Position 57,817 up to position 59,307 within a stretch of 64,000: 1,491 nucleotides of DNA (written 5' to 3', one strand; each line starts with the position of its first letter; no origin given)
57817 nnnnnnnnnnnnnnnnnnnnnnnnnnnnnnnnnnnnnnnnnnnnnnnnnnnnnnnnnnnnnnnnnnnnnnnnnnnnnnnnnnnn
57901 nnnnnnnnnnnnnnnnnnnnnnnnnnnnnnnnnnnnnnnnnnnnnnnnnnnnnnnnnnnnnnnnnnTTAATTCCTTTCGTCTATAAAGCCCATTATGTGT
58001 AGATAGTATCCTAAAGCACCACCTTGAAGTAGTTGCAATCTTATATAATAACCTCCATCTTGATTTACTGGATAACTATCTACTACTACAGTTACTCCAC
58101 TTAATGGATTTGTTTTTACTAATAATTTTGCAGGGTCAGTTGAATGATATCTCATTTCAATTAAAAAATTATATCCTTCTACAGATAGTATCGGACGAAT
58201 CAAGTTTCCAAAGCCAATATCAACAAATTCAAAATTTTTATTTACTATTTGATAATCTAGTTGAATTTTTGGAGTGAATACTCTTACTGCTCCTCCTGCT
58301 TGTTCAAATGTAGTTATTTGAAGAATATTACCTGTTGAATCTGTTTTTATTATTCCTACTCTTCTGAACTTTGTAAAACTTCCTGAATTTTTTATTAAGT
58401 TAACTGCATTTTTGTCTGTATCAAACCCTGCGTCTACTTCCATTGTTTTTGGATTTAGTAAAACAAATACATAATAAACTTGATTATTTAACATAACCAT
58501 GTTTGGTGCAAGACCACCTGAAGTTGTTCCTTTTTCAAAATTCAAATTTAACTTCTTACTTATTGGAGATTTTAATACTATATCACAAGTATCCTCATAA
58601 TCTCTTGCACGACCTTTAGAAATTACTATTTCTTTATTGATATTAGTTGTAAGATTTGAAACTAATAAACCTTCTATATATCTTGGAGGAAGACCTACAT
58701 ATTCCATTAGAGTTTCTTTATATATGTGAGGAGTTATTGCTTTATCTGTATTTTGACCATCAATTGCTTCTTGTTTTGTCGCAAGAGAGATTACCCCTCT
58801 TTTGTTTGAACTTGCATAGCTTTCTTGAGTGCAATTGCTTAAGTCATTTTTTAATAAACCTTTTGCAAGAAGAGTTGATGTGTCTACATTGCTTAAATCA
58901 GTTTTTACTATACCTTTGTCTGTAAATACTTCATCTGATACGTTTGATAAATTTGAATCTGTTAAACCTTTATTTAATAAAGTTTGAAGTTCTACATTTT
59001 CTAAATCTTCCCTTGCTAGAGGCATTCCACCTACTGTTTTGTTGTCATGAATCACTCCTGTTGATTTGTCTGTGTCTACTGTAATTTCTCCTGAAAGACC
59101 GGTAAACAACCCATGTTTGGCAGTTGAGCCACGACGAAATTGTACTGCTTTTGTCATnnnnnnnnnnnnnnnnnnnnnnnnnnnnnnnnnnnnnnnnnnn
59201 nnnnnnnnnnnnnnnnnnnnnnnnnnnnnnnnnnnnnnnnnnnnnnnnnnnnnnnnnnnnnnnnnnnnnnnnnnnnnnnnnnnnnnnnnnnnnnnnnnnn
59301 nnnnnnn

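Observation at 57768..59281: Phage tail-fibre-like protein plus coupled mini-ORF downstream of a membrane-protein array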

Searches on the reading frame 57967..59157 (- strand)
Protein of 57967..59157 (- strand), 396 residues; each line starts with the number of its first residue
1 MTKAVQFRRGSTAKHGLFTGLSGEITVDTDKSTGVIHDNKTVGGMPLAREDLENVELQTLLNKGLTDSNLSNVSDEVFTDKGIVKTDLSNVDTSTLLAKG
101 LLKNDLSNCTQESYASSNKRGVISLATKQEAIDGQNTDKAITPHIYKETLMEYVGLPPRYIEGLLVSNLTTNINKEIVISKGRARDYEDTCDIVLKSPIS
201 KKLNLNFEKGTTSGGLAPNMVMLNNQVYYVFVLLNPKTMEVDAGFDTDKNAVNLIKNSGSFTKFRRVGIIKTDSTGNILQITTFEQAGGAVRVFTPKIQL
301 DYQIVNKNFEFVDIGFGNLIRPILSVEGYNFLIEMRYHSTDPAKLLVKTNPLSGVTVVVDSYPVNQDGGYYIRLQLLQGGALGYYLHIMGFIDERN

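Call 4: search_protein_families(library=pfam, proteins=[window:57967-59157:-], max_evalue=0.1)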
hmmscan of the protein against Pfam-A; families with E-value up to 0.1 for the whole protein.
window:57967-59157:- (396 aa): 1 family
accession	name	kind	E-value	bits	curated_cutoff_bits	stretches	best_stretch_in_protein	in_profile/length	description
PF18454.7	Mtd_N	-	1.3e-09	38.3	26.3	1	5-38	1-34/37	Major tropism determinant N-terminal domain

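Call 5: search_protein_families(library=phrogs, proteins=[window:57967-59157:-], max_evalue=0.1)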
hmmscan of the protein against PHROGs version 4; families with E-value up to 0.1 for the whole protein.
window:57967-59157:- (396 aa): 7 families
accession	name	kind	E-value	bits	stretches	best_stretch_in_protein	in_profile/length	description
phrog_9648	-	tail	5.6e-15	56.8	1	1-63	1-63/152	tail protein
phrog_910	-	tail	1.2e-05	25.7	1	113-149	50-86/497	tail collar fiber protein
phrog_8443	-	tail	0.0051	16.7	1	115-167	141-195/636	tail fiber protein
phrog_30320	-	unknown function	0.02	14.9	1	111-144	87-120/452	-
phrog_972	-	tail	0.039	12.6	1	114-147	781-814/1246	tail fiber protein proximal subunit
phrog_15547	-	unknown function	0.04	14.1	1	115-153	141-179/373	-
phrog_1800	-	tail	0.097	12.6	0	112-146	169-203/545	tail collar fiber protein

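Call 6: find_homologous_proteins(query=window:57967-59157:-)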
Query window:57967-59157:- (396 aa): 218 proteins with E <= 0.001 among 4769 candidates; the best 120 are listed.
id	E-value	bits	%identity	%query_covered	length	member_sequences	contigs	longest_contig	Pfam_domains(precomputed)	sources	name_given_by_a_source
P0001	2.7e-257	871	100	100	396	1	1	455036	PF18454.8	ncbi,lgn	-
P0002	1.6e-97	345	44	99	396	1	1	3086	PF18454.8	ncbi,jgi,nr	ncbi:MAG: hypothetical protein LBR35_01960 [Rickettsiales bacterium]|jgi:hypothetical protein|nr:hyp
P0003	3.8e-67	245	43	74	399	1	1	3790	PF18454.8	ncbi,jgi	-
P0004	4.6e-59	219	40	77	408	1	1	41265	PF18454.8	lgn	-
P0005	1.2e-56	211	43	76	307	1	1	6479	PF18454.8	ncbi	-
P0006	1.3e-56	211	42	70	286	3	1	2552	PF18454.8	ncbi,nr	ncbi:MAG: hypothetical protein JW812_00850, partial [Alphaproteobacteria bacterium]|nr:hypothetical 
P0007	5.0e-56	209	41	76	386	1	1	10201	PF18454.8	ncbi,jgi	ncbi:MAG: hypothetical protein ACTSUM_01215 [Alphaproteobacteria bacterium]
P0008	2.1e-54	203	39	77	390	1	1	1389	PF18454.8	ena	-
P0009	3.9e-54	202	35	100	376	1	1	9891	PF18454.8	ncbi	-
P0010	7.2e-54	201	42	71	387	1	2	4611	PF18454.8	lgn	-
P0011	1.7e-52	197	39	78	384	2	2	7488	PF18454.8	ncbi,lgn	-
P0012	6.1e-48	182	37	70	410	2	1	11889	PF18454.8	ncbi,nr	ncbi:MAG: hypothetical protein LBU68_01245 [Rickettsiales bacterium]|nr:hypothetical protein [Ricket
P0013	2.3e-46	177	38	72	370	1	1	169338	PF18454.8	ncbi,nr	ncbi:MAG: hypothetical protein GY804_14440 [Alphaproteobacteria bacterium]|nr:hypothetical protein [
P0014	3.5e-34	137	47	32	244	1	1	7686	PF18454.8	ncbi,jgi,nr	ncbi:MAG: hypothetical protein LBU68_01350 [Rickettsiales bacterium]|jgi:hypothetical protein|nr:hyp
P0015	3.5e-16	77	30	53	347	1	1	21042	-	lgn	-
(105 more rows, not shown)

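Call 7: search_solved_structures(query=window:57967-59157:-, max_evalue=1, show_alignments=3)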
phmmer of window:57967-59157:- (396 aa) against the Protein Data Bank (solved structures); distinct sequences matched with E-value up to 1: 7.
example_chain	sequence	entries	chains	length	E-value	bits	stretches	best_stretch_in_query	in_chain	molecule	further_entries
1yu1_A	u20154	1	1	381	3.6e-14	55.9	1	1-54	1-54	Major Tropism Determinant (Mtd-P3c)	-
1yu4_A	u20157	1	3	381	3.6e-14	55.9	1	1-54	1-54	Major Tropism Determinant (Mtd-U1)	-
1yu3_A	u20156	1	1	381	3.6e-14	55.9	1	1-54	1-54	Major Tropism Determinant (Mtd-I1)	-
1yu2_A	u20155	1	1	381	3.6e-14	55.9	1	1-54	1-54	Major Tropism Determinant (Mtd-M1)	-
1yu0_A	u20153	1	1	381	3.6e-14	55.9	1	1-54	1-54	Major Tropism Determinant (Mtd-P1)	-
2iou_A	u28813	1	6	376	6.6e-13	51.8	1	5-54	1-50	Major Tropism Determinant P1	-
5iv5_O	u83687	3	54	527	0.0048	19.3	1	115-146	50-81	Short tail fiber protein gp12 | gp12, short tail fiber protein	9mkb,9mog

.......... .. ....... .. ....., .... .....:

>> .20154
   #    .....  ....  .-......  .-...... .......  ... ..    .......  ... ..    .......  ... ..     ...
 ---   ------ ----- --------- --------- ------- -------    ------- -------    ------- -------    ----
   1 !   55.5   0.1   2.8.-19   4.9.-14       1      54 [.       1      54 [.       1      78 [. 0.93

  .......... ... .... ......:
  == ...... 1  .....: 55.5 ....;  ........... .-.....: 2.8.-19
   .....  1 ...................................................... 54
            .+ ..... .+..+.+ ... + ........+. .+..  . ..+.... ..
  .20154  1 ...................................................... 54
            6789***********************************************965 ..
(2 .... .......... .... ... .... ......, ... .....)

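Call 8: find_encoding_contigs(protein=P0001, flank=10000, max_places=3)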
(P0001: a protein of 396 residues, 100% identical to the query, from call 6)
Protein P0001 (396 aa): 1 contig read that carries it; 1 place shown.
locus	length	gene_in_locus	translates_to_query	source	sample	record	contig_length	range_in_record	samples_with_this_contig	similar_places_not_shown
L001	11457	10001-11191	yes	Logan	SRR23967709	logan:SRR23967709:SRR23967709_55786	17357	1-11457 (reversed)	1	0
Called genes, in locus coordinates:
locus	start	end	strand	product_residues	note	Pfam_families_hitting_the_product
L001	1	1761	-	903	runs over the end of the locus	-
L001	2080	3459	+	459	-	-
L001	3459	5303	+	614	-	-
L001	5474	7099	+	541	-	-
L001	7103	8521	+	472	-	-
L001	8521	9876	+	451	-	-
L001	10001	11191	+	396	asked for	PF18454:Mtd_N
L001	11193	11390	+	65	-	-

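Call 9: find_encoding_contigs(protein=P0013, flank=10000, max_places=3)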
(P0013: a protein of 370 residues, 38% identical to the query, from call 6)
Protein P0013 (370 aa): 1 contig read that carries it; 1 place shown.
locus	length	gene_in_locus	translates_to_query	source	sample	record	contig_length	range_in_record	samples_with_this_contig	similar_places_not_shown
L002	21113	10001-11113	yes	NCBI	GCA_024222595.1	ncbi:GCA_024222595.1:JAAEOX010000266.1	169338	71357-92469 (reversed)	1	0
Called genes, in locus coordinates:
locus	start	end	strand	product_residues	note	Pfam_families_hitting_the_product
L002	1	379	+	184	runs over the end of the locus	PF22769:DCD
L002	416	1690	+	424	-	PF00275:EPSP_synthase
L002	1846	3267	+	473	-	PF01266:DAO (weak), PF01593:Amino_oxidase, PF06100:MCRA (faint), PF13450:NAD_binding_8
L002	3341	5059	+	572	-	PF02776:TPP_enzyme_N, PF00205:TPP_enzyme_M, PF02775:TPP_enzyme_C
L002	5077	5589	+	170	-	PF01842:ACT, PF22629:ACT_AHAS_ss, PF13710:ACT_5 (weak), PF10369:ALS_ss_C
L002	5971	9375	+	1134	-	PF21079:GDH_HM2 (weak), PF21077:GDH_ACT3, PF21078:GDH_HM3, PF05088:Bac_GDH_CD, PF21074:GDH_C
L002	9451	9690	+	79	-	PF00037:Fer4 (weak), PF12797:Fer4_2 (faint), PF13237:Fer4_10, PF14697:Fer4_21 (faint), PF12838:Fer4_7, PF13187:Fer4_9, PF12837:Fer4_6 (weak), PF00037:Fer4 (weak), +3 more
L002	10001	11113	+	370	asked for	PF18454:Mtd_N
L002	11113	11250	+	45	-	-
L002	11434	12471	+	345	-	PF00154:RecA_N, PF08423:Rad51, PF06745:ATPase, PF27531:MT3502_N (weak), PF21096:RecA_C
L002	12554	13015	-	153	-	-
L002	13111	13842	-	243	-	PF10502:Peptidase_S26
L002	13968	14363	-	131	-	PF01648:ACPS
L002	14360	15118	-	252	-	PF09835:DUF2062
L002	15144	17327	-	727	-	PF01966:HD, PF13328:HD_4, PF04607:RelA_SpoT, PF02824:TGS, PF19296:RelA_AH, PF28438:RelA_RIS, PF13291:ACT_4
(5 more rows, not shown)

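Call 10: find_encoding_contigs(protein=P0004, flank=10000, max_places=3)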
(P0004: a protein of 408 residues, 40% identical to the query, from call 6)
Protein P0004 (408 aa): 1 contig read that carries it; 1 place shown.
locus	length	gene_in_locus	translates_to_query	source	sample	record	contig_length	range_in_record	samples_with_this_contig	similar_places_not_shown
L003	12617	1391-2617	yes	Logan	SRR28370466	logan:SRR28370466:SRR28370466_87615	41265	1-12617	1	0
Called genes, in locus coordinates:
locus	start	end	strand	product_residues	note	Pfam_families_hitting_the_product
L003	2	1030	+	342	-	?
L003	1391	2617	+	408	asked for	PF18454:Mtd_N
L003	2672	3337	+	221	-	-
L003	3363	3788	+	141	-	PF02502:LacAB_rpiB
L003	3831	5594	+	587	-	PF00999:Na_H_Exchanger, PF02254:TrkA_N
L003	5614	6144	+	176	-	PF01252:Peptidase_A8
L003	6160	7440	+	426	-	PF05958:tRNA_U5-meth_tr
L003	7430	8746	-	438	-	PF00493:MCM (faint), PF00004:AAA (weak), PF07728:AAA_5 (faint), PF07724:AAA_2, PF00004:AAA (weak)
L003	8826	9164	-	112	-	PF03819:MazG (weak)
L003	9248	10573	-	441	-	PF02661:Fic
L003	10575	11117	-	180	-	PF00227:Proteasome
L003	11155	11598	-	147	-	PF12844:HTH_19, PF13560:HTH_31 (weak), PF01381:HTH_3, PF13443:HTH_26 (weak)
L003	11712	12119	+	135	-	PF00583:Acetyltransf_1, PF13673:Acetyltransf_10, PF13508:Acetyltransf_7, PF08445:FR47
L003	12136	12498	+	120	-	PF11969:DcpS_C, PF01230:HIT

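Call 12: search_dna_similar(query=window:57967-59157:-, collection=phages, mode=protein, max_evalue=0.001, max_rows=25)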
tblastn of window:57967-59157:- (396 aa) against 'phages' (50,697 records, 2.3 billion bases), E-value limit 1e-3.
Records with a match: 30; places in all: 31; records where one place covers at least 80% of the query: 0.
Best place of each record, by identity: 60-80% 9; <60% 21.
By first word of the organism name: Synechococcus 17; Bordetella 5; Pelagibacter 2; Pseudomonas 1; Roseobacter 1; Sinorhizobium 1; Marine 1; Cyanophage 1; Syntrophomonadaceae 1.
By host as written in the record: Synechococcus sp. 9; Synechococcus sp. WH8109 5; - 4; Synechococcus sp. WH7803 3; Candidatus Pelagibacter ubique HTCC1062 2; Bordetella bronchiseptica 2; Pseudomonas sp. ZM01 1; Rhodobacteraceae bacterium FZCC0040 1; and 3 more.
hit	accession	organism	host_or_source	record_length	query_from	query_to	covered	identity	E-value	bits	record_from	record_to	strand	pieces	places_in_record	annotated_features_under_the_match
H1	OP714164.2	Pseudomonas phage vB_PsaM_M1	Pseudomonas sp. ZM01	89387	115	279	42%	29.8%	5e-7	58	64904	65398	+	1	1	tail fiber assembly protein U'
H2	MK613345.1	Roseobacter phage CRP-3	Rhodobacteraceae bacterium FZCC0040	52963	1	65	16%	57.6%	4e-13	77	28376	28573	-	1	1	putative structural protein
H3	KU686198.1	Synechococcus phage S-CAM3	Synechococcus sp.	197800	1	65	16%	55.4%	5e-13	77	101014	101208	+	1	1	tail protein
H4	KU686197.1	Synechococcus phage S-CAM3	Synechococcus sp.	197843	1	65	16%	55.4%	5e-13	77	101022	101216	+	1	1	tail protein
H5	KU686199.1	Synechococcus phage S-CAM3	Synechococcus sp.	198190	1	65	16%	55.4%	5e-13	77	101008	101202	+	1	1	tail protein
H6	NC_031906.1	Synechococcus phage S-CAM3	Synechococcus sp.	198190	1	65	16%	55.4%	5e-13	77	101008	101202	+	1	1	tail protein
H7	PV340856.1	Synechococcus phage Sf-FS3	Synechococcus sp. WH8102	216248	1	83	21%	42.2%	2e-8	62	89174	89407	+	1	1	major tropism determinant N-terminal domain-containing protein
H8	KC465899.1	Pelagibacter phage HTVC008M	Candidatus Pelagibacter ubique HTCC1062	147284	1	74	19%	47.3%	2e-8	62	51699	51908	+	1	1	hypothetical protein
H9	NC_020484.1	Pelagibacter phage HTVC008M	Candidatus Pelagibacter ubique HTCC1062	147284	1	74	19%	47.3%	2e-8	62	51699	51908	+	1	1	baseplate wedge initiator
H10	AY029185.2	Bordetella phage BPP-1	-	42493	1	52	13%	65.4%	3e-12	74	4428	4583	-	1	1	mtd: phage tail protein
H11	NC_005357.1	Bordetella phage BPP-1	Bordetella bronchiseptica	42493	1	52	13%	65.4%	3e-12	74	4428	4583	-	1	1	mtd: tail protein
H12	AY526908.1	Bordetella phage BMP-1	-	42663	1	52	13%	65.4%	3e-12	74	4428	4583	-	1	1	none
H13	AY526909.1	Bordetella phage BIP-1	-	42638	1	52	13%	65.4%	3e-12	74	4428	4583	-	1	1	none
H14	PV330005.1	Bordetella phage vB_BbrP_003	Bordetella bronchiseptica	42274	1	52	13%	65.4%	3e-12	74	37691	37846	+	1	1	hypothetical protein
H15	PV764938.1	Sinorhizobium phage Phosso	Sinohrizobium meliloti NRRL L-50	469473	1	55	14%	60.0%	4e-11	71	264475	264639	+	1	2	tail fiber protein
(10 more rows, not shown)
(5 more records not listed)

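Call 18: find_encoding_contigs(protein=P0012, flank=10000, max_places=3)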
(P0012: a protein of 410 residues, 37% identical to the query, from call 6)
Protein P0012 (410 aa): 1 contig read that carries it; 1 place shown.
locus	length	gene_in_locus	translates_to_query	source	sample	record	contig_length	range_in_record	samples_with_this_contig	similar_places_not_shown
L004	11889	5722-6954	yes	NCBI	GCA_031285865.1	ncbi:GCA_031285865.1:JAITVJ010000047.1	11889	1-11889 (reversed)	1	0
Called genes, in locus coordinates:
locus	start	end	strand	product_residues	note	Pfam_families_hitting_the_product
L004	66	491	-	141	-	PF04343:DUF488, PF22751:DUF488-N3a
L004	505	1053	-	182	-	PF05838:Glyco_hydro_108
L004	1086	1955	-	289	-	PF04233:Phage_Mu_F (weak), PF05838:Glyco_hydro_108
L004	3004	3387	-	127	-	-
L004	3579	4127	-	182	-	PF12796:Ank_2, PF13606:Ank_3 (faint), PF13637:Ank_4 (weak), PF13857:Ank_5, PF00023:Ank (weak)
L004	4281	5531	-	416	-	PF00871:Acetate_kinase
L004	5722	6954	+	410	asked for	PF18454:Mtd_N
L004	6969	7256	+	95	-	-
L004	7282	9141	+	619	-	PF01134:GIDA, PF12831:FAD_oxidored (weak), PF13932:SAM_GIDA_C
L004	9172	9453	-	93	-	-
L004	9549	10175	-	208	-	PF00702:Hydrolase, PF13419:HAD_2, PF13242:Hydrolase_like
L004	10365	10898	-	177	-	PF00334:NDK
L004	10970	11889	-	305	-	PF00679:EFG_C, PF21018:BipA_C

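Call 19: find_encoding_contigs(protein=P0007, flank=10000, max_places=3)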
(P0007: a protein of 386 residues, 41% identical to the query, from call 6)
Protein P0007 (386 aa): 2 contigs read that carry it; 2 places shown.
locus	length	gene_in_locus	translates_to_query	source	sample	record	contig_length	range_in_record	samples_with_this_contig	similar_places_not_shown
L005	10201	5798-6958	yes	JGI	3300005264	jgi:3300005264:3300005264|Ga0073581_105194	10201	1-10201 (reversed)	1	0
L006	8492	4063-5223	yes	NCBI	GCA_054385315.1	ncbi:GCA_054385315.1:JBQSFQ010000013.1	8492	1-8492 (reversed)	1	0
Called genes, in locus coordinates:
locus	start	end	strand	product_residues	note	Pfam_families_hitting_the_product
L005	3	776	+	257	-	?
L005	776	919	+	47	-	PF26604:CBU_0592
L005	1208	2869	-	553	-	PF10592:AIPR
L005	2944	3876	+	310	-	PF00108:Thiolase_N, PF08545:ACP_syn_III, PF08541:ACP_syn_III_C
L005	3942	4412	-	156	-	-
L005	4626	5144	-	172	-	PF13505:OMP_b-brl (weak)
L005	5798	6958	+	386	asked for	PF18454:Mtd_N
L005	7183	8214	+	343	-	PF18454:Mtd_N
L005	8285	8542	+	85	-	-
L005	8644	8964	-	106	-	-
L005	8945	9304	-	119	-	-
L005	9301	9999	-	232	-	-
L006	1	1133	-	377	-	PF10592:AIPR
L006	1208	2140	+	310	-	PF00108:Thiolase_N, PF08545:ACP_syn_III, PF08541:ACP_syn_III_C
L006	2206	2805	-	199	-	-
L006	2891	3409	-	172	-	PF13505:OMP_b-brl (weak)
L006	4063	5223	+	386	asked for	PF18454:Mtd_N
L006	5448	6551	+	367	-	PF18454:Mtd_N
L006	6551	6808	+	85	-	-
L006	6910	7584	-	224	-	-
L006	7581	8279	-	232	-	-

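Call 20: search_protein_families(library=ncbifam, proteins=[L001:3459-5303:+, L001:2080-3459:+, window:57967-59157:-], max_evalue=0.1)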
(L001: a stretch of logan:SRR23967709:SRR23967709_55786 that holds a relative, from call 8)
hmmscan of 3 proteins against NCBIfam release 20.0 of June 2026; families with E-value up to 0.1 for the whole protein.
L001:3459-5303:+ (614 aa): 0 families

L001:2080-3459:+ (459 aa): 0 families

window:57967-59157:- (396 aa): 0 families

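Call 21: predict_structure(alignment_id=A1)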
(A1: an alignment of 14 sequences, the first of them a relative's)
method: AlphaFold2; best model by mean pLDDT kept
length: 396 residues; sequences in the alignment: 14
mean_pLDDT: 63.7   pTM: 0.53
mean pLDDT of the five models: 63.7, 62.3, 61.3, 60.6, 53.9
residues with pLDDT >= 90: 49; 70-90: 108; 50-70: 120; < 50: 119
segments of 3 or more residues with pLDDT < 50: 1-34, 36-57, 59-91, 104-124
pLDDT, mean of each block of 10 residues (from residue 1): 33 37 43 45 34 43 44 43 38 53 45 39 54 56 53 63 83 81 87 90 92 87 85 91 90 91 90 82 74 65 51 54 71 71 71 66 61 64 64 66
secondary structure, 60 per line:
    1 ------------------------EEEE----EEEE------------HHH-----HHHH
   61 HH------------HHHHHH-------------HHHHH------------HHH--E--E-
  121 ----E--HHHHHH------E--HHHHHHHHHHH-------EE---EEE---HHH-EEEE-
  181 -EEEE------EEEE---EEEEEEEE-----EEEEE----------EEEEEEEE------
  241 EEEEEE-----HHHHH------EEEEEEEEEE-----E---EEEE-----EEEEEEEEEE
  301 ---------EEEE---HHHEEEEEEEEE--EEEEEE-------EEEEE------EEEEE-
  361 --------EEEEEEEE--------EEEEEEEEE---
elements in order: E25-28 E33-36 H57-62 H75-80 H94-98 H128-133 H143-153 E166-168 E176-179 E182-185 E192-195 E199-206 E212-216 E227-234 E241-246 H252-256 E263-272 E282-285 E291-300 E310-313 E320-328 E331-336 E344-348 E355-359 E369-376 E385-393
